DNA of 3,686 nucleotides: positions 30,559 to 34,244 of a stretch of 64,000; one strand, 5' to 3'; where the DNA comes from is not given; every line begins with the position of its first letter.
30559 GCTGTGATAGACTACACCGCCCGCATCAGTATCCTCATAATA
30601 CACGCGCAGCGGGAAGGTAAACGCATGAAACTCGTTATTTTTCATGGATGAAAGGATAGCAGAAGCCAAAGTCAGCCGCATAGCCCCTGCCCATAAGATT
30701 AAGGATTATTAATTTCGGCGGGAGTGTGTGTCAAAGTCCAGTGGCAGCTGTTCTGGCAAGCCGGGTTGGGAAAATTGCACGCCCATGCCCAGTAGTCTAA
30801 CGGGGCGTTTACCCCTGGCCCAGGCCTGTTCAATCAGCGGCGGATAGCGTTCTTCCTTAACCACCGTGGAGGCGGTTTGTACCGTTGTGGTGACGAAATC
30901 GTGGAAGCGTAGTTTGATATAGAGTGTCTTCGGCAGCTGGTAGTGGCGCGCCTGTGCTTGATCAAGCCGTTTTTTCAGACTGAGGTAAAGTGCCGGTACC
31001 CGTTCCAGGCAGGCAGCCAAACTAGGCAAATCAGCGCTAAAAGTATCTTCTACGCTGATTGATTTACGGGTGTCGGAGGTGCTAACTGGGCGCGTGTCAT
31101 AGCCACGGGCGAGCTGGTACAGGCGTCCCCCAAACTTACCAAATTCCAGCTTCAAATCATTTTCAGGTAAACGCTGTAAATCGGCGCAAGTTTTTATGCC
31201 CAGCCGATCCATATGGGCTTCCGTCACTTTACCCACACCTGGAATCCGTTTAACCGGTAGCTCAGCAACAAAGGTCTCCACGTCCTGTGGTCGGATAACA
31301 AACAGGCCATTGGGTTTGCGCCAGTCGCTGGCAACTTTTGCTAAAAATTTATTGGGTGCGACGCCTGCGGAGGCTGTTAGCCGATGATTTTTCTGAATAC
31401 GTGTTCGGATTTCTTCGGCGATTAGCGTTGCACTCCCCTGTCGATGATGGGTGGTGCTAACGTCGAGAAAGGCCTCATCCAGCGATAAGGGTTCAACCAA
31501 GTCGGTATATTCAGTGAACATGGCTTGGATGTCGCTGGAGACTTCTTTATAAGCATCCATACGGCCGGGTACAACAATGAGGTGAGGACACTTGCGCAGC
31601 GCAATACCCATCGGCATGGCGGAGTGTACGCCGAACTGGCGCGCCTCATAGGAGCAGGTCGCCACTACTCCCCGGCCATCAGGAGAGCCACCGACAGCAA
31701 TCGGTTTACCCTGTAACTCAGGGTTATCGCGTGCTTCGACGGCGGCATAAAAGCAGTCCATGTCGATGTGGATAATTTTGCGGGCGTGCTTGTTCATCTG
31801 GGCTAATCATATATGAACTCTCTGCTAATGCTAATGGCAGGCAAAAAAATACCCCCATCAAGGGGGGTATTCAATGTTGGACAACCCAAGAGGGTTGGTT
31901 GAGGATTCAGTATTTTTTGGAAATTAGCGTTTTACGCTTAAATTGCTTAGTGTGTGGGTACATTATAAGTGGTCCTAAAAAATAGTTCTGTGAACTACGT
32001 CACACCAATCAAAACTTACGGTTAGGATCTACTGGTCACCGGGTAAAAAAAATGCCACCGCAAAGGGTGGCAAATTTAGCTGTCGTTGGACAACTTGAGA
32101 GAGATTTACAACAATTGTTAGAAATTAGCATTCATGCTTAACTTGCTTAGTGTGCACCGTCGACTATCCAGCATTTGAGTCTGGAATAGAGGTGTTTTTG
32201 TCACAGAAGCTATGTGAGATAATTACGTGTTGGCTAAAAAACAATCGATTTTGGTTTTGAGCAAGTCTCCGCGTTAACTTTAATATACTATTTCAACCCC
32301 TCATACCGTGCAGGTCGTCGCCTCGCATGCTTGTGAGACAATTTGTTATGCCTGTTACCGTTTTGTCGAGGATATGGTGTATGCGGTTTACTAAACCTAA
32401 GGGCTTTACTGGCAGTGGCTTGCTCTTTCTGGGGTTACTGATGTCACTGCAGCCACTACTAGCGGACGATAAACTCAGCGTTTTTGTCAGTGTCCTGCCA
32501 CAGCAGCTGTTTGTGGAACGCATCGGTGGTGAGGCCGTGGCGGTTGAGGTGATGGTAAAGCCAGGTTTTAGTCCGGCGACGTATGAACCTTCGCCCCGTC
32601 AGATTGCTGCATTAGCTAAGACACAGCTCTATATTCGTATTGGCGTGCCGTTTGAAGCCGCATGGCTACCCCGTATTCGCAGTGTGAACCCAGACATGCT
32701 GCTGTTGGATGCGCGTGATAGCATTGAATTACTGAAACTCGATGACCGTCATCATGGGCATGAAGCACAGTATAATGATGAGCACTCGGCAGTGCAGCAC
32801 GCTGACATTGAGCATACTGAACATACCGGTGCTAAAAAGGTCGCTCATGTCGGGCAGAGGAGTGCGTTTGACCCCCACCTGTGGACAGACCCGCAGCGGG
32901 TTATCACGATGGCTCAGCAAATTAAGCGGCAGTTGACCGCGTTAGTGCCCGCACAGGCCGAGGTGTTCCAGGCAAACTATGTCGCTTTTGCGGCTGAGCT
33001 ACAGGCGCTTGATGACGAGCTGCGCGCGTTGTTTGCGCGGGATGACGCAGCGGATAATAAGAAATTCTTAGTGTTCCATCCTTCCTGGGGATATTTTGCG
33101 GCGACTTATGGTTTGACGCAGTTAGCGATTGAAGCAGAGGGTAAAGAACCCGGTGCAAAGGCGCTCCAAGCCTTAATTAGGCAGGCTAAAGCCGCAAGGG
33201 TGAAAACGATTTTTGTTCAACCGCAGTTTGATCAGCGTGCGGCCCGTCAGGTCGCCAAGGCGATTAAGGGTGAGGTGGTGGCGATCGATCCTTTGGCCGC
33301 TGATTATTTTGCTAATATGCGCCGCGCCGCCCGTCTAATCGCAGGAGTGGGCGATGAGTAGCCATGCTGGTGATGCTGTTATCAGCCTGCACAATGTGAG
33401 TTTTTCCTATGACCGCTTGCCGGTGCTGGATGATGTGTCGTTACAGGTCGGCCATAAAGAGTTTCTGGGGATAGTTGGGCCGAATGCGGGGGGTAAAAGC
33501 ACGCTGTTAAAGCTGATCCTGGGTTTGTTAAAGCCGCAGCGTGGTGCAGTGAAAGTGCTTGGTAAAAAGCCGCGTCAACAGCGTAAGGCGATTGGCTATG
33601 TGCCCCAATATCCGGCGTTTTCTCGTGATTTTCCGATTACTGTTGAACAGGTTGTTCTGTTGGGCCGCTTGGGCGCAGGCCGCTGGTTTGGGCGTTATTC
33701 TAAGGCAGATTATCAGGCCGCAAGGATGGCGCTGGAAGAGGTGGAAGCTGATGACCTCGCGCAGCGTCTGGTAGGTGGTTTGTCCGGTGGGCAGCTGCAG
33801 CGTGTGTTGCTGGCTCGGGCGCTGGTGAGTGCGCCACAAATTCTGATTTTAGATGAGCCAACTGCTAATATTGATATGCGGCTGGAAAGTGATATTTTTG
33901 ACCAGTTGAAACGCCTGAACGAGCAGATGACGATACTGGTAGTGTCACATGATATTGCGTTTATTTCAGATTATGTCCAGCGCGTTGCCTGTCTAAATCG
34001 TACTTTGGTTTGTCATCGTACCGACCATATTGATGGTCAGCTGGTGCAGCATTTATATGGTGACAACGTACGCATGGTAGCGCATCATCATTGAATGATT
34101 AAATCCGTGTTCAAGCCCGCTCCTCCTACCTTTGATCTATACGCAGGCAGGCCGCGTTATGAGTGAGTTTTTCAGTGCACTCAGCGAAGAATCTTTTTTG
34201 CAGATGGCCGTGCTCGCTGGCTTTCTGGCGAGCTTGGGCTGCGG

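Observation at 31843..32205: Tandem pair of homologous sRNA-like units with conserved class-II CRP promoter geometry between dinB and znuA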

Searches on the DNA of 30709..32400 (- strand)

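Call 5: search_rna_families(source=window, start=31700, end=32400, threshold=evalue, max_evalue=10, show_alignments=3)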
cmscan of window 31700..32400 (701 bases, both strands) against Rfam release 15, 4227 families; matches with E-value up to 10: 13.
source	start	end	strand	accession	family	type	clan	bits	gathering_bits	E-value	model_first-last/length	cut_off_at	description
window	31842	31902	+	RF02628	Hrs1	Gene; sRNA;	-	22.8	56.4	0.054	1-74/74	no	Hfq-regulated sRNA 1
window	31842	31900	-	RF01859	Phe_leader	Cis-reg; leader;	-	21.5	55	0.49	1-125/125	no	Phenylalanine leader peptide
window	31836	31902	-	RF00519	suhB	Gene; sRNA;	CL00108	19.8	41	0.15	1-77/77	no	Makes More Granules Regulator RNA (mmgR)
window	32046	32087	-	RF00057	RyhB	Gene; sRNA;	-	19.3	55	0.64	1-67/67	no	RyhB RNA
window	31841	31947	-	RF02074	STnc240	Gene; sRNA;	-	19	55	5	1-77/77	no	Enterobacterial sRNA STnc240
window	32049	32133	-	RF00078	MicA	Gene; sRNA;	-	18.7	41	3.1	1-75/75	no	MicA sRNA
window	31824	31870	+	RF02236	asX2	Gene; sRNA;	-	18.3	70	0.56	1-87/87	no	Xanthomonas sRNA asX2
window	31840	31942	+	RF00199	SL2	Gene;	CL00020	17.4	41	7.3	1-110/110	no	SL2 RNA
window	31811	31896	-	RF01770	rimP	Cis-reg; leader;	-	16.4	47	6.9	1-102/102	no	Gammaprotebacteria rimP leader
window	32290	32324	+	RF01329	CRISPR-DR15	Gene; CRISPR;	-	16.3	36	2.8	1-37/37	no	CRISPR RNA direct repeat element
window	31843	31889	-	RF00057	RyhB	Gene; sRNA;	-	15.2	55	6.2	1-67/67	no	RyhB RNA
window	31843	31909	-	RF02278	Betaproteobacteria_toxic_sRNA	Gene; sRNA;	-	15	50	3.2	1-64/64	no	Betaproteobacteria toxic small RNA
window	31820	31919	-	RF01412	BsrG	Gene; sRNA;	-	11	55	4.6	1-259/259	no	BsrG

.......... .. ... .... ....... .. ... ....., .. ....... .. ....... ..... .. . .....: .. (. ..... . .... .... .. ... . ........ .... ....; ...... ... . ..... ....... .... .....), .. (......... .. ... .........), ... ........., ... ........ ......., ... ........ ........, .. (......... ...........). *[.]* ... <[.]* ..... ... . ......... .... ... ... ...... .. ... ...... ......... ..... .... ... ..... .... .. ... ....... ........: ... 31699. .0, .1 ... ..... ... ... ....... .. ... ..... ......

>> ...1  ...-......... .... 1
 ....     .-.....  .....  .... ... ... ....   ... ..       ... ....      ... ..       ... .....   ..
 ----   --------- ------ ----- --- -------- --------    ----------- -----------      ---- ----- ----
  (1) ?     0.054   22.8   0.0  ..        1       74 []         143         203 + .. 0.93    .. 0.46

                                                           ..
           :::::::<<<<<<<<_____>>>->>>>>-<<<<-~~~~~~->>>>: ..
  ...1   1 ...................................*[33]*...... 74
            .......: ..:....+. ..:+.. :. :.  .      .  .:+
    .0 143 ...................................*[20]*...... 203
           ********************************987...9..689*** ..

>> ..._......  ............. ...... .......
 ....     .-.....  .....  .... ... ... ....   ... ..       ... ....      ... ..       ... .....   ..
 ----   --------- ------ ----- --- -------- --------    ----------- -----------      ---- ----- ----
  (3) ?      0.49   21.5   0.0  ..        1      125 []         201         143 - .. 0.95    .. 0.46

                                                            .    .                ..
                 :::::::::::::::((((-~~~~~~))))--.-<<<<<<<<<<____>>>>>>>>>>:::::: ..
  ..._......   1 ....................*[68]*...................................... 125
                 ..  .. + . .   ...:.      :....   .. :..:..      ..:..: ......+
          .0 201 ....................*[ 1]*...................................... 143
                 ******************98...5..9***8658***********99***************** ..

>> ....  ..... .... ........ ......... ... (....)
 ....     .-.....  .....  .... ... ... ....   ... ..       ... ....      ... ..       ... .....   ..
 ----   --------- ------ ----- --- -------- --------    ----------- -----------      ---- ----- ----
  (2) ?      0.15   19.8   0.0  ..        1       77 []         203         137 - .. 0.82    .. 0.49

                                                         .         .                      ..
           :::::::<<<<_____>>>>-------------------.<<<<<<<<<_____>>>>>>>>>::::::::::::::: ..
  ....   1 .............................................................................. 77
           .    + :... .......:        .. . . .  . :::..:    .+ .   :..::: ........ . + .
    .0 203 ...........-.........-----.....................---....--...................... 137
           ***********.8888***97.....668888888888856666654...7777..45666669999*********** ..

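Call 52: build_rna_model(alignment_id=A3)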
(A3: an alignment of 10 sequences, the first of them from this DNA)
Model R1 built from alignment A3 (10 sequences, 127 columns); structure: RNAalifold consensus.
model positions 105; base pairs 13; branch points 1; effective number of sequences 2.13; information 0.59 bits per position. Calibrated on 0.2 Mb of random sequence (short: E-values are rough).
structure used (alignment columns):
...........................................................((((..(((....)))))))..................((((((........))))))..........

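Call 53: search_with_rna_model(model_id=R1, sources=[window, L001, L002, L004, L008, L009, L010, L014, L015, L016, L017, L018, L028, L029, L007], max_evalue=1)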
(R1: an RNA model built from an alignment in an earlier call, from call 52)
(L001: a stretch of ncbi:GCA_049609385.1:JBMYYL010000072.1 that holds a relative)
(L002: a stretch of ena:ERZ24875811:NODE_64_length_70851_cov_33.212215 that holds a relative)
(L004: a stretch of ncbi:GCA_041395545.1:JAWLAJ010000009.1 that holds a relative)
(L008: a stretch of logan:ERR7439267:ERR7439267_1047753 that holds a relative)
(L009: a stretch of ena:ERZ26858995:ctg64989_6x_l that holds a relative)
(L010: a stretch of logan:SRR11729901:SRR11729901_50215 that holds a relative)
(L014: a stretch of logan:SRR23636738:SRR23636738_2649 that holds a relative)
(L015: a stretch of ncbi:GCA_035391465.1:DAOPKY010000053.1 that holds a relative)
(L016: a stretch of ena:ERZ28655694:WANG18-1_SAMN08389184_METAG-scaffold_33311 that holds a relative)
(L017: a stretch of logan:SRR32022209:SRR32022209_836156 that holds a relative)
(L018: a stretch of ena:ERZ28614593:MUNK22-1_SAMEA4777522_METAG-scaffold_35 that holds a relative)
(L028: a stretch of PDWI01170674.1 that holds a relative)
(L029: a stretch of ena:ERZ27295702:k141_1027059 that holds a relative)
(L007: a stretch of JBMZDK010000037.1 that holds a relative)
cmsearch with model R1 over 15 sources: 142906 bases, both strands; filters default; matches with E-value up to 1: 11.
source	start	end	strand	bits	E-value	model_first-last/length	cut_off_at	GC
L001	3867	3975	+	104.4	3.7e-19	1-105/105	no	0.37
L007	1773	1881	+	104.4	3.7e-19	1-105/105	no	0.37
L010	2860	2964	+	97.7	9.5e-18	1-105/105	no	0.41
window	31843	31954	-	96.8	1.5e-17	1-105/105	no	0.39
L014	1740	1840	+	90.4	3.1e-16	1-105/105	no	0.43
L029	396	505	+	90.2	3.4e-16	1-105/105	no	0.46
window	32046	32154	-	84.7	4.9e-15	1-105/105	no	0.38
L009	595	695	+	84.3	5.8e-15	1-105/105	no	0.43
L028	2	98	+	79.2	6.8e-14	1-105/105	no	0.4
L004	3851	3931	+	74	8.4e-13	1-105/105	no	0.43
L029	180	287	+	73.8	9.2e-13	1-105/105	no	0.41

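Call 62: search_rna_families(sources=[L001, L009, L010, L014, L029, L004, L028], threshold=gathering)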
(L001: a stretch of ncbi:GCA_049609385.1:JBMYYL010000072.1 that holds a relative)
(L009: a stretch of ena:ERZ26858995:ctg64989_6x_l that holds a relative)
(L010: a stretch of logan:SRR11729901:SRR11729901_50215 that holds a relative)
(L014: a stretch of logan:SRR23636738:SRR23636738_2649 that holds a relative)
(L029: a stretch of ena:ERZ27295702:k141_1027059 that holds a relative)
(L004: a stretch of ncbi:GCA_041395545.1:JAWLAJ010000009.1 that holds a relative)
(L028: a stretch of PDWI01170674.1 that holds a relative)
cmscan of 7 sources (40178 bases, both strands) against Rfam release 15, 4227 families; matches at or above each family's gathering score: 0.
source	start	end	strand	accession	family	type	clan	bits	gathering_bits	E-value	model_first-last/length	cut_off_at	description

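Call 63: search_rna_families(source=L029, start=100, end=560, threshold=evalue, max_evalue=1)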
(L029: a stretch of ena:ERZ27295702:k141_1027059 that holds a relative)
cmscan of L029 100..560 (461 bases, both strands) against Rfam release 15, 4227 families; matches with E-value up to 1: 1.
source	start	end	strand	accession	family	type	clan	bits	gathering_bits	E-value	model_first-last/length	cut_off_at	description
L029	477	547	-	RF01705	Flavo-1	Gene; sRNA;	-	16.6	42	0.89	1-76/76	no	Flavo-1 RNA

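Call 69: search_with_rna_model(model_id=R1, sources=[L030, L019, L021, L023, L024], max_evalue=1)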
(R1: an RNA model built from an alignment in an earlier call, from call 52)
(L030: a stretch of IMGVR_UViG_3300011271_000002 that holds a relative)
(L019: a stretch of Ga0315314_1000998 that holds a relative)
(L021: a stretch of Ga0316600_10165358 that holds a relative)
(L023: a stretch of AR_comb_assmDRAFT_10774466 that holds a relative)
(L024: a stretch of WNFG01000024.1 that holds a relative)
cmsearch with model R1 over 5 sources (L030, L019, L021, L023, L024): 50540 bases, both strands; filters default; matches with E-value up to 1: 1.
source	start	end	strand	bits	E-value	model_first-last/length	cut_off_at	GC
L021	578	669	-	17.9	0.15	1-105/105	no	0.45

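Call 70: search_with_rna_model(model_id=R1, sources=[window, L001, L004, L009, L010, L014, L028, L029], max_evalue=0.001, make_alignment=true)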
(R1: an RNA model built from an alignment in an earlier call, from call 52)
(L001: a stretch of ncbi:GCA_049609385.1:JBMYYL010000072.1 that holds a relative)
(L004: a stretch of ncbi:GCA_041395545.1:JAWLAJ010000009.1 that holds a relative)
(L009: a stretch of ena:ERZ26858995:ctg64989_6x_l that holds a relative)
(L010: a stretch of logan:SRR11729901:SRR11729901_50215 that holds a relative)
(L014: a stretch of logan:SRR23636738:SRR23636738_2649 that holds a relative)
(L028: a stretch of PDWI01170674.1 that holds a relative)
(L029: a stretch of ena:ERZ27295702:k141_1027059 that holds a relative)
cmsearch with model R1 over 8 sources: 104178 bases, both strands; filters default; matches with E-value up to 0.001: 10.
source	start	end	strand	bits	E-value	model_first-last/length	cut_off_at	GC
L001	3867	3975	+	104.4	2.7e-19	1-105/105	no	0.37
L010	2860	2964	+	97.7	6.9e-18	1-105/105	no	0.41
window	31843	31954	-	96.8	1.1e-17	1-105/105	no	0.39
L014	1740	1840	+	90.4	2.2e-16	1-105/105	no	0.43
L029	396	505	+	90.2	2.5e-16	1-105/105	no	0.46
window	32046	32154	-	84.7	3.6e-15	1-105/105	no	0.38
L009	595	695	+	84.3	4.3e-15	1-105/105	no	0.43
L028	2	98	+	79.2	5e-14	1-105/105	no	0.4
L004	3851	3931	+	74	6.1e-13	1-105/105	no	0.43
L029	180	287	+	73.8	6.7e-13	1-105/105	no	0.41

Alignment A5: 10 matches aligned to the model, 123 columns, each read 5' to 3' on its own strand. Consensus structure (alignment columns), stored with it:
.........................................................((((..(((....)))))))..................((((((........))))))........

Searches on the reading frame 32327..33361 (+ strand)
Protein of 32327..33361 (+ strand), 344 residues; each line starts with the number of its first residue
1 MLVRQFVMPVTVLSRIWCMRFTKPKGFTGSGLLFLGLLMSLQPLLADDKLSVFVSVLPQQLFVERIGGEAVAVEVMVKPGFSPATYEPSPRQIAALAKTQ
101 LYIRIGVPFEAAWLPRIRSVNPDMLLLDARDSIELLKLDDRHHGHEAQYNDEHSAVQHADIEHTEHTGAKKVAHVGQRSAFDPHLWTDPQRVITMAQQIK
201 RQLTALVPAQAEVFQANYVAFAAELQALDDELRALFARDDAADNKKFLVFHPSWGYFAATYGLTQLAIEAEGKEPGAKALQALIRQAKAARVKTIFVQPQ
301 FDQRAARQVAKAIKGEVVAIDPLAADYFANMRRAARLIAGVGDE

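Call 8: search_protein_families(library=ncbifam, proteins=[window:32327-33361:+])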
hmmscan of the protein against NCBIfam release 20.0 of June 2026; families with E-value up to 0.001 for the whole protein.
window:32327-33361:+ (344 aa): 8 families
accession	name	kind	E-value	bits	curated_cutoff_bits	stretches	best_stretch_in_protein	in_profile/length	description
NF040870.1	AztC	equivalog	1.1e-37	130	350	1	62-321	11-246/277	zinc ABC transporter substrate-binding protein AztC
NF053842.1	MnTportMntCDein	equivalog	2.9e-32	112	400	1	62-318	18-248/281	manganese ABC transporter substrate-binding protein MntC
NF007091.2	PRK09545.1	equivalog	1.1e-31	110.3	268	1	48-326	23-293/318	zinc ABC transporter substrate-binding protein ZnuA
NF033605.1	Zn_bnd_ABC_AdcA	exception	1.3e-26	93.7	700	1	47-319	32-284/517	zinc ABC transporter substrate-binding lipoprotein AdcA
TIGR03772.1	anch_rpt_subst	equivalog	8.2e-19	67.6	350.45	1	180-323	315-458/486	anchored repeat ABC transporter, substrate-binding protein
NF040928.1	ABC_lipo_SloC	subfamily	2.4e-15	56.5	525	1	179-314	129-265/304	metal ABC transporter substrate-binding lipoprotein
NF053703.1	Mn_SBP_EfaA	exception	5.2e-15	55.4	485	1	175-317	132-275/310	Mn/Fe ABC transporter substrate-binding lipoprotein EfaA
NF047355.1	ABC_bind_Mn_Staph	exception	1.9e-08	33.9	500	1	176-313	132-270/309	manganese ABC transporter substrate-binding lipoprotein MntC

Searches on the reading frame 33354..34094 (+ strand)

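Call 8: search_protein_families(library=ncbifam, proteins=[window:33354-34094:+])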
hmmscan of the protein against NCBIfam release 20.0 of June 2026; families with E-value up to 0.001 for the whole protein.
window:33354-34094:+ (246 aa): 188 families (the best 25 are shown)
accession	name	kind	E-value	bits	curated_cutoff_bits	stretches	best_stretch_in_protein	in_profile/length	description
TIGR03771.1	anch_rpt_ABC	equivalog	5.3e-54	183.3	268.8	1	31-222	2-194/223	anchored repeat-type ABC transporter ATP-binding subunit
NF040873.1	AztA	equivalog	1.3e-48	165.1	220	1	19-211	2-189/191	zinc ABC transporter ATP-binding protein AztA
NF053840.1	MnTportMntADein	equivalog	1.6e-43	149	400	1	10-223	2-215/240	manganese ABC transporter ATP-binding protein MntA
TIGR03873.1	F420-0_ABC_ATP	hypoth_equivalog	2.7e-42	144.8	372.4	1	12-244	4-243/256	putative F420-0 ABC transporter ATP-binding protein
NF007090.0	PRK09544.1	equivalog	1.8e-40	139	306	1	9-225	4-205/251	zinc ABC transporter ATP-binding protein ZnuC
NF010068.0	PRK13548.1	equivalog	2.4e-40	138.3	261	1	8-244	4-249/261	heme ABC transporter ATP-binding protein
NF007082.0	PRK09536.1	equivalog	2.5e-39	135.5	537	1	9-215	3-213/402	corrinoid ABC transporter ATPase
TIGR02315.1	ABC_phnC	equivalog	4.6e-38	131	266.1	1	10-236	2-243/243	phosphonate ABC transporter ATP-binding protein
TIGR02857.1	CydD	equivalog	8.8e-38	130.5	435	1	9-207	321-523/529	thiol reductant ABC exporter subunit CydD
TIGR04521.1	ECF_ATPase_2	equivalog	5.7e-37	127.3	330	1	10-221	1-225/279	energy-coupling factor transporter ATPase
TIGR01188.1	drrA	subfamily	9.6e-37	126.9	312.45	1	19-220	3-203/302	daunorubicin resistance ABC transporter, ATP-binding protein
NF011630.0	PRK15056.1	equivalog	1.2e-36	126.3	393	1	13-217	10-218/274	manganese/iron ABC transporter ATP-binding protein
NF008409.0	PRK11231.1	equivalog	1.3e-36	126.3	375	1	10-221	3-218/255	Fe(3+) dicitrate ABC transporter ATP-binding protein FecE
TIGR03375.1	type_I_sec_LssB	subfamily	1.3e-34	119.6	693.1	1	10-216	466-676/696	type I secretion system permease/ATPase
NF000355.4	ribo_prot_ABC_F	equivalog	2.9e-34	118.8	380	1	10-216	3-189/499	ribosomal protection-like ABC-F family protein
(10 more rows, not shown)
